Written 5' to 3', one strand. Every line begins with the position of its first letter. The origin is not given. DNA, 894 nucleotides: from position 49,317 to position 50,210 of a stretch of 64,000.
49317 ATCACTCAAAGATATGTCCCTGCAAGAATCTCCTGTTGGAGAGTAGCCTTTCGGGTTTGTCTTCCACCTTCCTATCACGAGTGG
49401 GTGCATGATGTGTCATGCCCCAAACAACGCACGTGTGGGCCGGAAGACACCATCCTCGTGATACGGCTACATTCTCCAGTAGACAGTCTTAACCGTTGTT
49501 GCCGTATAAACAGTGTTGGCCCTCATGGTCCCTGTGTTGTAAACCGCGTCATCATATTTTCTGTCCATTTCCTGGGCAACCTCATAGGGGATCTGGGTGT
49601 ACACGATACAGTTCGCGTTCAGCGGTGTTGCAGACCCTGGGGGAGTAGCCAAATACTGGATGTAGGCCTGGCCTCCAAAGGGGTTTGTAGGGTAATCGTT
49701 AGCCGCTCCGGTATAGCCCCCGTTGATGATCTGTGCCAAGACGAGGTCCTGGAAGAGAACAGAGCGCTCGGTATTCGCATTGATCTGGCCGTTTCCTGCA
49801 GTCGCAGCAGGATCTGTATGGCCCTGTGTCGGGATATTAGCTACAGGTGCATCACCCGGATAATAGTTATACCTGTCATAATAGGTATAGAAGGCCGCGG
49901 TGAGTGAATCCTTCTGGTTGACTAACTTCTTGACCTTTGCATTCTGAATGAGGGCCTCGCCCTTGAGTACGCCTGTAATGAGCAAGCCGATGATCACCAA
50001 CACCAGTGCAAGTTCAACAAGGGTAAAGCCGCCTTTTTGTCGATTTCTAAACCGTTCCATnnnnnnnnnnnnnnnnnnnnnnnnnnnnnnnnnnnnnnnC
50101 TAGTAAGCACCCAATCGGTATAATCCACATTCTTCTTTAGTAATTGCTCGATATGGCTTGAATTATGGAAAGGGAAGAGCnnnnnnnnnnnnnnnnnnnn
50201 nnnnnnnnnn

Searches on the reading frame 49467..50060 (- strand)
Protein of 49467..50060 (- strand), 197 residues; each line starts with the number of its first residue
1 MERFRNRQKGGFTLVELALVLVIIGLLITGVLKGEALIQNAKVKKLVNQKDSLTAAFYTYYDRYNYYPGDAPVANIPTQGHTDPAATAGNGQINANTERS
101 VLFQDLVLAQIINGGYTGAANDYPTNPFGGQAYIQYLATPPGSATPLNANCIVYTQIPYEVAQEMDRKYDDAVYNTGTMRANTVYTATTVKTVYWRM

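Call 3: search_protein_families(library=pfam, proteins=[window:49467-50060:-], max_evalue=0.1)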
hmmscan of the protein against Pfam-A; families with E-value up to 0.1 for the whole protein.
window:49467-50060:- (197 aa): 1 family
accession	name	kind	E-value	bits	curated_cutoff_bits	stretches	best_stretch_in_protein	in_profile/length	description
PF07963.17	N_methyl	-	3.7e-06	26.7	21.2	1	7-32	2-27/27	Prokaryotic N-terminal methylation motif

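Call 6: search_protein_families(library=ncbifam, proteins=[window:49467-50060:-], max_evalue=0.1)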
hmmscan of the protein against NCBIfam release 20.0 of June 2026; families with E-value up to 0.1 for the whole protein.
window:49467-50060:- (197 aa): 5 families
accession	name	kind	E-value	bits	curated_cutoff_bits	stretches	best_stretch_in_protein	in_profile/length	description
TIGR01708.2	typeII_sec_gspH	equivalog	2.3e-05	24.4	80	1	11-62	3-52/169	type II secretion system minor pseudopilin GspH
TIGR01710.1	typeII_sec_gspG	equivalog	9e-05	22.5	88.85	1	11-68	2-60/134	type II secretion system major pseudopilin GspG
TIGR02532.1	IV_pilin_GFxxxE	domain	0.00021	21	16.3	1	10-32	2-24/24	prepilin-type N-terminal cleavage/methylation domain-containing protein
NF041775.1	typeIV_PilA_Myxo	equivalog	0.0018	18.3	400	1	3-67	5-72/214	type IV pilin protein PilA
NF007800.0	PRK10506.1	equivalog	0.088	12.6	158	0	6-47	5-47/163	prepilin peptidase-dependent protein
